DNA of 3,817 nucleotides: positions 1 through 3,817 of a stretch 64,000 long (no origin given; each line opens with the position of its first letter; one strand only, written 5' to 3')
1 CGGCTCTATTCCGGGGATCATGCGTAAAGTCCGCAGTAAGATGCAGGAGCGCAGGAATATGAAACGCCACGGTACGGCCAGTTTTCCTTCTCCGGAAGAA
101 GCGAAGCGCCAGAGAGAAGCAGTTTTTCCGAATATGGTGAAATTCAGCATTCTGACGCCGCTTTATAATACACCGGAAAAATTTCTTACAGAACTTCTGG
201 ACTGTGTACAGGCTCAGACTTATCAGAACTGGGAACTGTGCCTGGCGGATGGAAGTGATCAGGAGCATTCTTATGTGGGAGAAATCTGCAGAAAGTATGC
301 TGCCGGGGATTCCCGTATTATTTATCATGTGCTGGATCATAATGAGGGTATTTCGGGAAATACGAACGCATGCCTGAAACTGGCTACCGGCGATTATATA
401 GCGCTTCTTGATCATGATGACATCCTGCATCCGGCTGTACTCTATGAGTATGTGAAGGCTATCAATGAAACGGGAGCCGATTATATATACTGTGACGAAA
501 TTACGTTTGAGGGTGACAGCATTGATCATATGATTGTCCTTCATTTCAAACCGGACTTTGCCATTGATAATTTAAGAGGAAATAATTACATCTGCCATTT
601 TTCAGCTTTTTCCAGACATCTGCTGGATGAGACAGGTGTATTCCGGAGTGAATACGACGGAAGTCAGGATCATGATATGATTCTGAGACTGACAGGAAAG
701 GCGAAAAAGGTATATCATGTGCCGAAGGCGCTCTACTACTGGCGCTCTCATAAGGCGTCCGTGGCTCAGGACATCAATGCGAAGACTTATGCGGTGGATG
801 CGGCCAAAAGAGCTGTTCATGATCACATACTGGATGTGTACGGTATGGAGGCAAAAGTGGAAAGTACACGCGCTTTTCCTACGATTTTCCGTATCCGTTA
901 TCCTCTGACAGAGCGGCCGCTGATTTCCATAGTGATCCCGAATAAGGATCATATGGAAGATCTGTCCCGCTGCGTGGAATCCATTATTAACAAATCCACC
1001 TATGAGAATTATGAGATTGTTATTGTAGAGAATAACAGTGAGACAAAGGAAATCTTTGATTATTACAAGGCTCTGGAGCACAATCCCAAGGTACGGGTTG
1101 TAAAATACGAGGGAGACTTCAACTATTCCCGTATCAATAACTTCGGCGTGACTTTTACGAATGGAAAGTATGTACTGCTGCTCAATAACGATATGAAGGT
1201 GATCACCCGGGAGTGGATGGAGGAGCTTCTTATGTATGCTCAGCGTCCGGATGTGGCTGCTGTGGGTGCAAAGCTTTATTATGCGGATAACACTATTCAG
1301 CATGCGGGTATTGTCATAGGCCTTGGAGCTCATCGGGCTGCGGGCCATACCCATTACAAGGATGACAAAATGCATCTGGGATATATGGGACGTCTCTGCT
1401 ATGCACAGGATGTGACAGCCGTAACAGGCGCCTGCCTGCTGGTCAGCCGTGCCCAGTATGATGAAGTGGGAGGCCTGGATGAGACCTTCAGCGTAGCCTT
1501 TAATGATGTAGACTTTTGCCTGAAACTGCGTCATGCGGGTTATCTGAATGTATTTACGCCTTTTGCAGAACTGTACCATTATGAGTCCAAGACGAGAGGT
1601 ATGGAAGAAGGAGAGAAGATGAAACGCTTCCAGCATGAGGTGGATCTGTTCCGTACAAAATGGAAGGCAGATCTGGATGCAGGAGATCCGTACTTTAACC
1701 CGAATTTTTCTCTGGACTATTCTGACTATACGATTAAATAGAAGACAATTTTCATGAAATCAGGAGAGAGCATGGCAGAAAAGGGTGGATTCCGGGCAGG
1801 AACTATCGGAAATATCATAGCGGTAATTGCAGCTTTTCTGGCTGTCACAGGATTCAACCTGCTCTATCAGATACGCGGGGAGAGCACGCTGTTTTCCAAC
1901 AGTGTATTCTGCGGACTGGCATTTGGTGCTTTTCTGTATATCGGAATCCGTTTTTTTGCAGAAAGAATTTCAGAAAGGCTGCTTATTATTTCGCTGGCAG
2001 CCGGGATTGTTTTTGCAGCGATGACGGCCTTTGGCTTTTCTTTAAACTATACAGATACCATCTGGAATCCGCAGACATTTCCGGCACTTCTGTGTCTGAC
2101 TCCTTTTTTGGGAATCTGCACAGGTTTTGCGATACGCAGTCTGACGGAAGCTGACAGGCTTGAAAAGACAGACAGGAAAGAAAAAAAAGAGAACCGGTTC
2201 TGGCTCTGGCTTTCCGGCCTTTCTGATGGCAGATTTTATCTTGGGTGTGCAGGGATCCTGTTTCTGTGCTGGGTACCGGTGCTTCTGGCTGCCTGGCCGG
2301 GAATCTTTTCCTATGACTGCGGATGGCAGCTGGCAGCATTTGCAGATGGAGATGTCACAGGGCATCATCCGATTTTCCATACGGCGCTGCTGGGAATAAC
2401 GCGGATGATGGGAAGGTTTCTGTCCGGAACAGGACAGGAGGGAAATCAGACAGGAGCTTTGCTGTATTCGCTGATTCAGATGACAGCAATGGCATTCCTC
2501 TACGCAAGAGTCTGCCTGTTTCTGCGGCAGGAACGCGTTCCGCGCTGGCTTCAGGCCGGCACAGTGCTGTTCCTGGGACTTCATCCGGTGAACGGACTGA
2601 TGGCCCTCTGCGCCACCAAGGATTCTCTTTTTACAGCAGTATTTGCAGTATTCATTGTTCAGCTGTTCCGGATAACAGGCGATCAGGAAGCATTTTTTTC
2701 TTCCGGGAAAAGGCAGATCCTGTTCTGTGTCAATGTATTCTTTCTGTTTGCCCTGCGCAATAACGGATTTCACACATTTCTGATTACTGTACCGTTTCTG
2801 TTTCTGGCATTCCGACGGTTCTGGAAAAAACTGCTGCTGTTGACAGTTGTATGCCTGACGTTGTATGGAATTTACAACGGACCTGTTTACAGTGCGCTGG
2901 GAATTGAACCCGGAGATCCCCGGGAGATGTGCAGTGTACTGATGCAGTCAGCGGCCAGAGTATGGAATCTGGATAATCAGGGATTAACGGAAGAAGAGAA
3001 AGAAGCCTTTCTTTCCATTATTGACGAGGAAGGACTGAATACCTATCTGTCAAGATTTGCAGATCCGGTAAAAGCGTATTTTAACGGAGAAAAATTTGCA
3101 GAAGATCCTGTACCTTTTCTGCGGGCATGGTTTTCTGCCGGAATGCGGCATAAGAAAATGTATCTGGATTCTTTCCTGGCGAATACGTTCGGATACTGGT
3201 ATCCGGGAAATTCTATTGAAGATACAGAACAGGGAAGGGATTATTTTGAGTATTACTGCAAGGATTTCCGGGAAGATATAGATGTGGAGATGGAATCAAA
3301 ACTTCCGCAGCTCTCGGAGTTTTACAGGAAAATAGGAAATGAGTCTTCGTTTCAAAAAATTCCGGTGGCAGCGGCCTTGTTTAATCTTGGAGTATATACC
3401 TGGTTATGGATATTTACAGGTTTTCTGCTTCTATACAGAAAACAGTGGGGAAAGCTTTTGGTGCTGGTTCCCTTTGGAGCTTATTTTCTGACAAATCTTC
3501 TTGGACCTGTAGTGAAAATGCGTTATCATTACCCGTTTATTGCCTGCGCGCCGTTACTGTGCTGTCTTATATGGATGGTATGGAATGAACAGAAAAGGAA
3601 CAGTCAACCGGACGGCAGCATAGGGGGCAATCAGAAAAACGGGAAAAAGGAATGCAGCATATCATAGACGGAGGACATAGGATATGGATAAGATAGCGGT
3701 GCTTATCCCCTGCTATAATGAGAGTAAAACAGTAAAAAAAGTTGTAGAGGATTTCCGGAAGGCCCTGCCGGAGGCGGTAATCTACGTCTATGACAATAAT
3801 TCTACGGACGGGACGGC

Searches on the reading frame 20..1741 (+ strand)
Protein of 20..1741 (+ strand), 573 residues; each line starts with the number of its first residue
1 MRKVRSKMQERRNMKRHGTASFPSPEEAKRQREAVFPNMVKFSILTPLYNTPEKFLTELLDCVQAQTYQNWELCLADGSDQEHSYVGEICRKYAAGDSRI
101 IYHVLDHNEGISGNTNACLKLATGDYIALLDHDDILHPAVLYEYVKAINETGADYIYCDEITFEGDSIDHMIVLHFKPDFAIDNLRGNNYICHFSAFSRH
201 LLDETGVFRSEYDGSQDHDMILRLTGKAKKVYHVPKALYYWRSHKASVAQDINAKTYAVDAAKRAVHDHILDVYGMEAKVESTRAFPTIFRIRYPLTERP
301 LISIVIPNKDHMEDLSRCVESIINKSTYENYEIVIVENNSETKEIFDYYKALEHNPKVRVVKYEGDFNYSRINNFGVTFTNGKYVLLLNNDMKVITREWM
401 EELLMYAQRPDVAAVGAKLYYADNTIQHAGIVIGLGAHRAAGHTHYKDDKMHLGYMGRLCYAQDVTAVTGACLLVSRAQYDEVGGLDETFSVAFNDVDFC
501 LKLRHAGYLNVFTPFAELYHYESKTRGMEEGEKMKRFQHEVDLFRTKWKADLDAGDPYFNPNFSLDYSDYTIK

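Call 4: search_protein_families(library=pfam, proteins=[window:20-1741:+], max_evalue=1)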
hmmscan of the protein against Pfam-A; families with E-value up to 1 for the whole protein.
window:20-1741:+ (573 aa): 6 families
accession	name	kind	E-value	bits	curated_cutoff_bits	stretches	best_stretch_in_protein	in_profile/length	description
PF00535.33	Glycos_transf_2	-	4.3e-45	154.1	23.3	2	43-202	1-164/168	Glycosyl transferase family 2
PF13641.12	Glyco_tranf_2_3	-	1.6e-20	74.6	27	2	302-525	3-216/230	Glycosyltransferase like family 2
PF13632.12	Glyco_trans_2_3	-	2e-10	41.2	27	2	126-239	1-121/198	Glycosyl transferase family group 2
PF10111.15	Glyco_tranf_2_2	-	5e-10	39.8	27.3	2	303-529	1-223/276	Glycosyltransferase like family 2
PF22723.2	NA-iREase2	-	0.019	15.7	27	1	323-362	26-65/119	NACHT-associated inactive Restriction Endonuclease 2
PF13712.12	Glyco_tranf_2_5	-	0.035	14.2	27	1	333-530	3-198/210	Glycosyltransferase like family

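Call 5: search_protein_families(library=ncbifam, proteins=[window:20-1741:+], max_evalue=1)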
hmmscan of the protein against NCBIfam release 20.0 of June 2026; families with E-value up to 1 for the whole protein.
window:20-1741:+ (573 aa): 25 families
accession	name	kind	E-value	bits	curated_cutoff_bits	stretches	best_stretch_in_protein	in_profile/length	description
NF047683.1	TeichurnBiosyTuaG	equivalog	3.8e-27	95.5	400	2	41-193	7-156/252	teichuronic acid biosynthesis protein TuaG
TIGR03965.1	mycofact_glyco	equivalog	1.6e-26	93.2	280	2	298-520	72-280/467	mycofactocin biosynthesis glycosyltransferase MftF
NF007482.0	PRK10073.1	equivalog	1.4e-25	90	423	2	39-158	5-120/334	glycosyltransferase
NF053739.1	GlytfEpsEBac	equivalog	2.3e-22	79.3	450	2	41-249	2-210/265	glycosyltransferase EpsE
NF038299.1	EPS_HpsN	equivalog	1.8e-20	73.1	425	2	300-529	1-229/317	hormogonium polysaccharide biosynthesis glycosyltransferase HpsN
NF041875.1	EPS_EpsD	equivalog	2.9e-20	72.9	370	2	302-525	1-211/325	exopolysaccharide biosynthesis glycosyltransferase EpsD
NF050050.1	ProtGlycPglI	equivalog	1e-19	71.1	500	2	40-255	2-215/306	GalNAc(5)-diNAcBac-PP-undecaprenol beta-1,3-glucosyltransferase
NF007453.0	PRK10018.1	equivalog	2.8e-18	66.6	382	2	43-237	9-202/280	colanic acid biosynthesis glycosyltransferase WcaA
NF041394.1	GtaseAglG_Halo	equivalog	4.3e-18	65.6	440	2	56-153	18-112/304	glucosyl-dolichyl phosphate glucuronosyltransferase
TIGR04017.1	WcaA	equivalog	3.3e-17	63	495.75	2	43-236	8-200/279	colanic acid biosynthesis glycosyltransferase WcaA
TIGR03937.1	PgaC_IcaA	equivalog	1.7e-16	60.2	422.3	2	28-149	33-151/407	poly-beta-1,6-N-acetyl-D-glucosamine synthase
TIGR03111.1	glyc2_xrt_Gpos1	hypoth_equivalog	7.2e-16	58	363.95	2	296-425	45-175/439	TIGR03111 family XrtG-associated glycosyltransferase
TIGR04242.1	nodulat_NodC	equivalog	1.8e-11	43.6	550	2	32-149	40-157/395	chitooligosaccharide synthase NodC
NF047588.1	GlcsyltransPgfSStrep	equivalog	1.9e-11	43.8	500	2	41-171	2-131/308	glycosyltransferase PgfS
NF038302.1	EPS_HpsE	equivalog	2.5e-10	39.8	300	2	40-141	1-104/307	hormogonium polysaccharide biosynthesis glycosyltransferase HpsE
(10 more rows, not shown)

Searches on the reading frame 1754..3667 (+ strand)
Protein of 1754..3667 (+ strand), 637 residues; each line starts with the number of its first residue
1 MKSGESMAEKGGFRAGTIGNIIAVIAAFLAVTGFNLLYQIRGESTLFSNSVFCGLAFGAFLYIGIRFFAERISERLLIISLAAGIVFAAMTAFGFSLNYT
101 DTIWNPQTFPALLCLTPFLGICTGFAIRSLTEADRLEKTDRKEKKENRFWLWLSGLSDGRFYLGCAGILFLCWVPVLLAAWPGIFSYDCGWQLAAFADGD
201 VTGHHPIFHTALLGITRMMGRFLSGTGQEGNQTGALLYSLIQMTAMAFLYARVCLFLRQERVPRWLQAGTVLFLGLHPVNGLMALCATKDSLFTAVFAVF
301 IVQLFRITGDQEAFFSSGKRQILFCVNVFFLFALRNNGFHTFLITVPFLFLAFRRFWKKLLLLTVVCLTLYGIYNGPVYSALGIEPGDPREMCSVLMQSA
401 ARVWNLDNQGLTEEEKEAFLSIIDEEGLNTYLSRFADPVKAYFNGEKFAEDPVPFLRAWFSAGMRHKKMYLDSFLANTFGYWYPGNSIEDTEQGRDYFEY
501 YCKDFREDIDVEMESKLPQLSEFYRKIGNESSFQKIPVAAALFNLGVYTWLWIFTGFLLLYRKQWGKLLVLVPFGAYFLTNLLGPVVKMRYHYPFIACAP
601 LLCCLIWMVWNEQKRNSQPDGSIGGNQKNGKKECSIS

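Call 4: search_protein_families(library=pfam, proteins=[window:1754-3667:+], max_evalue=1)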
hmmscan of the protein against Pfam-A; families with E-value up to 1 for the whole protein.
window:1754-3667:+ (637 aa): 3 families
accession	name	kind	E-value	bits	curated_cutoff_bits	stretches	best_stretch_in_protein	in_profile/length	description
PF19484.4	DUF6020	-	1.7e-45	156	28.3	2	201-615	182-599/604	Family of unknown function (DUF6020)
PF01757.29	Acyl_transf_3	-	0.0059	16.1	31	1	21-131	153-267/326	Acyltransferase domain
PF07503.17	zf-HYPF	-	0.19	12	23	1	590-599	16-25/34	HypF finger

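Call 5: search_protein_families(library=ncbifam, proteins=[window:1754-3667:+], max_evalue=1)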
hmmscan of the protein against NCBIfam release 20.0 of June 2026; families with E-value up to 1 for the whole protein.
window:1754-3667:+ (637 aa): 0 families

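Call 60: find_homologous_proteins(query=window:1754-3667:+, max_evalue=0.001)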
Query window:1754-3667:+ (637 aa): 101 proteins with E <= 0.001 among 8000 candidates.
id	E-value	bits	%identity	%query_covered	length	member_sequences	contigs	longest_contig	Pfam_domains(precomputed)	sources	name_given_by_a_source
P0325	0.0e+0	1424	97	99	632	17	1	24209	PF19484.5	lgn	-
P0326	0.0e+0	1196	82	97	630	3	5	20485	PF19484.5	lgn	-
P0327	0.0e+0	1095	77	94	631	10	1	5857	PF19484.5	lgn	-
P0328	0.0e+0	1076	75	97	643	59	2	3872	PF19484.5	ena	-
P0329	0.0e+0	1071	77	94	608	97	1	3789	PF19484.5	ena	-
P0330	0.0e+0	1061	74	97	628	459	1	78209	PF19484.5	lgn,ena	-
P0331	0.0e+0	1044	76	95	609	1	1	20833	PF19484.5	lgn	-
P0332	0.0e+0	1012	71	97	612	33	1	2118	PF19484.5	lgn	-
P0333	1.2e-295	1000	69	97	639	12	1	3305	PF19484.5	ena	-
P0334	5.3e-287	972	70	92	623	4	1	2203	PF19484.5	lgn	-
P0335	5.3e-285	965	68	97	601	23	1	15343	PF19484.5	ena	-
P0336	2.0e-270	917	66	95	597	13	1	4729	PF19484.5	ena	-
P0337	1.0e-268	911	65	95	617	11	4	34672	PF19484.5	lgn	-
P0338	1.7e-267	907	65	95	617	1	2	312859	PF19484.5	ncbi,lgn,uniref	ncbi:DUF6020 family protein [Candidatus Merdisoma sp. HCP28S3_D10]|uniref:DUF6020 family protein n=1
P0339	2.0e-267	907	65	95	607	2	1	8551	PF19484.5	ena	-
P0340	3.0e-266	903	65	95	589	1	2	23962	PF19484.5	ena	-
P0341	4.2e-266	903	65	95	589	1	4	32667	PF19484.5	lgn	-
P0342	9.6e-266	901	66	95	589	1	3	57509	PF19484.5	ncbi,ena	-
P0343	4.1e-264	896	63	97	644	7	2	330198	PF19484.5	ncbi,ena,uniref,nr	ncbi:hypothetical protein H8S44_11180 [Anaerosacchariphilus sp. NSJ-68]|uniref:Uncharacterized prote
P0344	2.5e-263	893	62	97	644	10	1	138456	PF19484.5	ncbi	-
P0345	3.2e-262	890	64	93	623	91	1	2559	PF19484.5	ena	-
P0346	1.9e-260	884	64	93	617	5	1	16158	PF19484.5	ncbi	-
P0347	3.9e-259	880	63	94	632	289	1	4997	PF19484.5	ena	-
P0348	1.5e-258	878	63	94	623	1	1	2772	PF19484.5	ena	-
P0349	8.7e-252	855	63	93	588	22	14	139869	PF19484.5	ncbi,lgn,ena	-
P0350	1.2e-251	855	61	96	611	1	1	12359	PF19484.5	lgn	-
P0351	8.7e-250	849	61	97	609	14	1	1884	PF19484.5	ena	-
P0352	2.9e-249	847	63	93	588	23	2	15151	PF19484.5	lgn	-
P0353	6.8e-249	846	63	93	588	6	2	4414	PF19484.5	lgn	-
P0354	1.4e-245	835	62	93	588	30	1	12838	PF19484.5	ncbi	-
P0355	3.3e-244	830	63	90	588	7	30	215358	PF19484.5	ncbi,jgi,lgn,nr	ncbi:MAG: hypothetical protein HFI29_11340 [Lachnospiraceae bacterium]|jgi:hypothetical protein|nr:h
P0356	7.1e-244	829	61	95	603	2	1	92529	PF19484.5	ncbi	-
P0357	8.0e-243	826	63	92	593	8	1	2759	PF19484.5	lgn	-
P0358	1.1e-242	825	63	93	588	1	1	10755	PF19484.5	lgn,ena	-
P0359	2.0e-242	824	59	97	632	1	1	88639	PF19484.5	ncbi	-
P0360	2.0e-241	821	62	93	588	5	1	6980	PF19484.5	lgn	-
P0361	7.2e-239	813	62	93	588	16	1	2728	PF19484.5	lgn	-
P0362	2.8e-235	801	72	72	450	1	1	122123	PF19484.5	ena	-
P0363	2.4e-234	798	60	95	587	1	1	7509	PF19484.5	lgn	-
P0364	1.4e-229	782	62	86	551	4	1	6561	PF19484.5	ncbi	-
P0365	3.9e-224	764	61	88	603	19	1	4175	PF19484.5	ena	-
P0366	1.2e-223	762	58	93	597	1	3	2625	PF19484.5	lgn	-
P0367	9.7e-223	759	63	84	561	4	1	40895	PF19484.5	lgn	-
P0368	5.5e-222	757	59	94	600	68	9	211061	PF19484.5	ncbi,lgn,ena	-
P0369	3.2e-221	754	61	84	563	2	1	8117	PF19484.5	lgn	-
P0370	6.5e-220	750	58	94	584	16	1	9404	PF19484.5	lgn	-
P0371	4.4e-218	744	56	92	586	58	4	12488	PF19484.5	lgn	-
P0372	3.8e-217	741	61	84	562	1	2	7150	PF19484.5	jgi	-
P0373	2.1e-216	738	58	90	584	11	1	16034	PF19484.5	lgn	-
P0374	2.9e-216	738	61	84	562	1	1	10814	PF19484.5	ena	-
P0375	2.0e-214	732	57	94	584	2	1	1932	PF19484.5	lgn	-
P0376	6.0e-214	730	61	84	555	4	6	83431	PF19484.5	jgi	-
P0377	5.7e-212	724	61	83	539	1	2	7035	PF19484.5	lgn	-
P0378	7.4e-210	717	53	93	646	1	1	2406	PF19484.5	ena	-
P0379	1.5e-203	696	69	68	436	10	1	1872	PF19484.5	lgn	-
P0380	1.8e-203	696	59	84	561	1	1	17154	PF19484.5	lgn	-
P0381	1.4e-147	511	60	61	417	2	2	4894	PF19484.5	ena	-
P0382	2.1e-147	510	47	69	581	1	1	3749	PF19484.5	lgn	-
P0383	8.6e-142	492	43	92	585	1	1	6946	PF19484.5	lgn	-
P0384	2.2e-137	477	41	95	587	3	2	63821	PF19484.5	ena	-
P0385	8.7e-133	462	66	51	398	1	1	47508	PF19484.5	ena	-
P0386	9.3e-98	346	36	84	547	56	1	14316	PF19484.5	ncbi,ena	-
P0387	2.2e-94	335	35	85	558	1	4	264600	PF19484.5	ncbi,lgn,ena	-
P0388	5.3e-72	261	30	94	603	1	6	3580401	PF19484.5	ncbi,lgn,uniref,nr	ncbi:hypothetical protein EQM14_11150 [Caproiciproducens sp. NJN-50]|uniref:DUF6020 family protein n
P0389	2.7e-70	256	30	91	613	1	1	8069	PF19484.5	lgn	-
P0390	6.6e-69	251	35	69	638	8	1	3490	PF19484.5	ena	-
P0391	3.3e-68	249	33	84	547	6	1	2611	PF19484.5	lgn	-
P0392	3.8e-68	249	35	69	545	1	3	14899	PF19484.5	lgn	-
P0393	9.3e-68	247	32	90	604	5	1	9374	PF19484.5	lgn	-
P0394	2.2e-66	243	37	68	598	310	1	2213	PF19484.5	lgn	-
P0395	1.2e-65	240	33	87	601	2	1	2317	PF19484.5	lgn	-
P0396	7.8e-64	234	28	94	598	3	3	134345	PF19484.5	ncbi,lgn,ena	-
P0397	1.9e-63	233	34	69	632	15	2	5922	PF19484.5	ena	-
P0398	1.1e-59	221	32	67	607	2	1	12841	PF19484.5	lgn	-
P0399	5.1e-59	218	35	68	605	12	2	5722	PF19484.5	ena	-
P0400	8.3e-59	218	32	82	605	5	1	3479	PF19484.5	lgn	-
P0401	8.3e-57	211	32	73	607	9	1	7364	PF19484.5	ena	-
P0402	7.8e-55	205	30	86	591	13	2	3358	PF19484.5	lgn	-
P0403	4.5e-53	199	34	68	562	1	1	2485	PF19484.5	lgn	-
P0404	5.8e-53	198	28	86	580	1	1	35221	PF19484.5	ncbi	-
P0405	4.1e-52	196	31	76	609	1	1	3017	PF19484.5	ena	-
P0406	4.0e-46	176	25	94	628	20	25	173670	PF19484.5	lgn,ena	-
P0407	4.3e-46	176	28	90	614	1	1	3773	PF19484.5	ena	-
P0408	1.5e-40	157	30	69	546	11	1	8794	PF19484.5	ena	-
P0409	3.4e-40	156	28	74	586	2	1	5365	PF19484.5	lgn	-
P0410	1.1e-38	151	28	67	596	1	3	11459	PF19484.5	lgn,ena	-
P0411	4.8e-38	149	27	84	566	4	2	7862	PF19484.5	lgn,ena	-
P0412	1.2e-34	138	27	80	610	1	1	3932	PF19484.5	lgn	-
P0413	1.7e-31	127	26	66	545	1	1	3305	PF19484.5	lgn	-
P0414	7.7e-29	119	28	71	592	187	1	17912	PF19484.5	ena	-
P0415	2.0e-28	117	29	55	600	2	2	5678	PF19484.5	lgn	-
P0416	4.7e-28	116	27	52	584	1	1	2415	PF19484.5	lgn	-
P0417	7.3e-28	115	27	68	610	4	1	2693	PF19484.5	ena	-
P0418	3.9e-20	90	29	63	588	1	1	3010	PF19484.5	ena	-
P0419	1.6e-16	78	23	69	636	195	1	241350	PF19484.5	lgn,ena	-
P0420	1.1e-6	46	23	80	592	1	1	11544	PF19484.5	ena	-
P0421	1.1e-6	45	23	80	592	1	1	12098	PF19484.5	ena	-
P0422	1.3e-6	45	23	80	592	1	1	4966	PF19484.5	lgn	-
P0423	1.9e-6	45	23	78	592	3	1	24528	PF19484.5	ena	-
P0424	3.9e-6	44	23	78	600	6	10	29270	PF19484.5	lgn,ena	-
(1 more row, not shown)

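Call 73: predict_structure(alignment_id=A6)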
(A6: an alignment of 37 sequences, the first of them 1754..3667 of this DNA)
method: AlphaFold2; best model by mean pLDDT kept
length: 637 residues; sequences in the alignment: 37
mean_pLDDT: 90.5   pTM: 0.91
mean pLDDT of the five models: 90.5, 89.6, 89.3, 88.8, 88.3
residues with pLDDT >= 90: 496; 70-90: 79; 50-70: 49; < 50: 13
segments of 3 or more residues with pLDDT < 50: 1-4, 635-637
pLDDT, mean of each block of 10 residues (from residue 1): 45 74 97 94 69 92 94 95 98 96 97 98 96 64 59 86 98 98 90 94 93 97 96 98 98 97 95 96 95 98 97 97 98 95 97 97 98 95 92 93 97 98 97 91 95 98 97 95 83 69 88 95 88 82 93 98 96 97 90 97 97 83 55 46
secondary structure, 60 per line:
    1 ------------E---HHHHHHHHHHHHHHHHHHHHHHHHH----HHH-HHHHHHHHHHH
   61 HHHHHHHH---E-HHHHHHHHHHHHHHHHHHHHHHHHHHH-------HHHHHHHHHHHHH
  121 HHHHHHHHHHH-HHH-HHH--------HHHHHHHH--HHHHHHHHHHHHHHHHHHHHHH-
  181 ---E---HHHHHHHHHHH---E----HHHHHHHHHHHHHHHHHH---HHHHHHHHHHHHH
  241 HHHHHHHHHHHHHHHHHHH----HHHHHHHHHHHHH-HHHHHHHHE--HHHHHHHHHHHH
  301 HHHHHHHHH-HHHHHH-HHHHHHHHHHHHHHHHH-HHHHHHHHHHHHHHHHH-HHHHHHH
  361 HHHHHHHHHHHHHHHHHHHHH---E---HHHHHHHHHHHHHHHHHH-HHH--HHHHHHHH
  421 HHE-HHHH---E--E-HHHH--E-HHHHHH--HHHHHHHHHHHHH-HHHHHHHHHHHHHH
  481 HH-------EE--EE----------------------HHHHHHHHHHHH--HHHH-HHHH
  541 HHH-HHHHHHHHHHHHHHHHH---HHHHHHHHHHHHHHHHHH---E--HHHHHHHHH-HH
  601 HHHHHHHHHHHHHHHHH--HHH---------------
elements in order: H17-41 H50-68 H74-100 H108-131 H148-155 H158-179 H188-198 H207-224 H228-259 H264-276 H278-285 H289-309 H311-316 H318-334 H336-352 H354-381 H389-406 H413-422 H425-428 H437-440 H445-450 H453-465 H467-482 H518-529 H532-535 H537-543 H545-561 H565-582 H589-597 H599-617

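Call 75: fold_search(model_id=the predicted structure, library=pdb)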
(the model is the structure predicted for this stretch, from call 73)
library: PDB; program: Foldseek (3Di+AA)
matches with E <= 10: 119; with E <= 0.001: 0
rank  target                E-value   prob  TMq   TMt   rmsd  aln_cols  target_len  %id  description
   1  9i5k_A                4.5e-02  1.00  0.38  0.48  11.1       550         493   10  Structure of the Chaetomium thermophilum Pmt4 homodimer (C2 symmetry) (released 2025-12-24)
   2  6s7t_A                6.8e-02  0.94  0.27  0.25  18.1       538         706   11  Cryo-EM structure of human oligosaccharyltransferase complex OST-B (released 2019-12-18)
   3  5f15                  7.6e-02  0.91  0.25  0.28  17.0       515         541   14  Crystal Structure of ArnT from Cupriavidus metallidurans bound to Undecaprenyl phosphate (released 2016-02-17)
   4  9i5l_A                9.0e-02  1.00  0.30  0.27   8.3       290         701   10  Structure of the Chaetomium thermophilum Pmt4 homodimer (C1 symmetry) (released 2025-12-24)
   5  6p25_A                1.3e-01  1.00  0.29  0.26   6.9       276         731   13  Structure of S. cerevisiae protein O-mannosyltransferase Pmt1-Pmt2 complex bound to the sugar donor and a peptide acce (released 2019-07-10)
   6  6p25_B                1.7e-01  1.00  0.30  0.27   5.9       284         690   12  Structure of S. cerevisiae protein O-mannosyltransferase Pmt1-Pmt2 complex bound to the sugar donor and a peptide acce (released 2019-07-10)
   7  9n9j_I                1.8e-01  0.97  0.33  0.30  14.5       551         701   12  Structure of a GRP94 folding intermediate engaged with a CCDC134- and FKBP11-bound secretory translocon (released 2025-11-19)
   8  9e6i_B                2.6e-01  1.00  0.29  0.26   6.4       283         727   12  Cryo-EM structure of Saccharomyces cerevisiae Pmt4-Ccw5 complex (released 2025-10-15)
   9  9e61_A                3.1e-01  1.00  0.28  0.25   7.0       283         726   12  Cryo-EM structure of Saccharomyces cerevisiae Pmt4 apo form (released 2025-10-15)
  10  9e61_B                3.4e-01  1.00  0.29  0.26   6.4       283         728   12  Cryo-EM structure of Saccharomyces cerevisiae Pmt4 apo form (released 2025-10-15)
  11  5ezm                  3.8e-01  0.57  0.24  0.28  17.2       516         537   14  Crystal Structure of ArnT from Cupriavidus metallidurans in the apo state (released 2016-02-17)
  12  5ogl_A                6.1e-01  0.57  0.25  0.23  16.4       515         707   12  Structure of bacterial oligosaccharyltransferase PglB in complex with an acceptor peptide and an lipid-linked oligosac (released 2017-10-25)
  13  8pn9_A                6.4e-01  0.54  0.26  0.25  17.5       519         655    8  Structure of human oligosaccharyltransferase OST-A complex bound to NGI-1 (released 2024-05-08)
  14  9j4r_A                6.9e-01  0.06  0.10  0.12  24.6       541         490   17  Cryo-EM structure of ferric ion importer, FbpBC, from Thermus thermophilus (released 2025-08-13)
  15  9s6r_A                7.2e-01  0.69  0.29  0.44  13.4       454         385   12  Ternary cryo-EM structure of yeast ALG3 with Dol25-PP-GlcNAc2Man5, Dol25-P-Man, and Fab (released 2026-03-18)
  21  7tpg_B                1.7e+00  0.12  0.18  0.25  21.9       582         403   12  Single-Particle Cryo-EM Structure of the WaaL O-antigen ligase in its ligand bound state (released 2022-04-06)
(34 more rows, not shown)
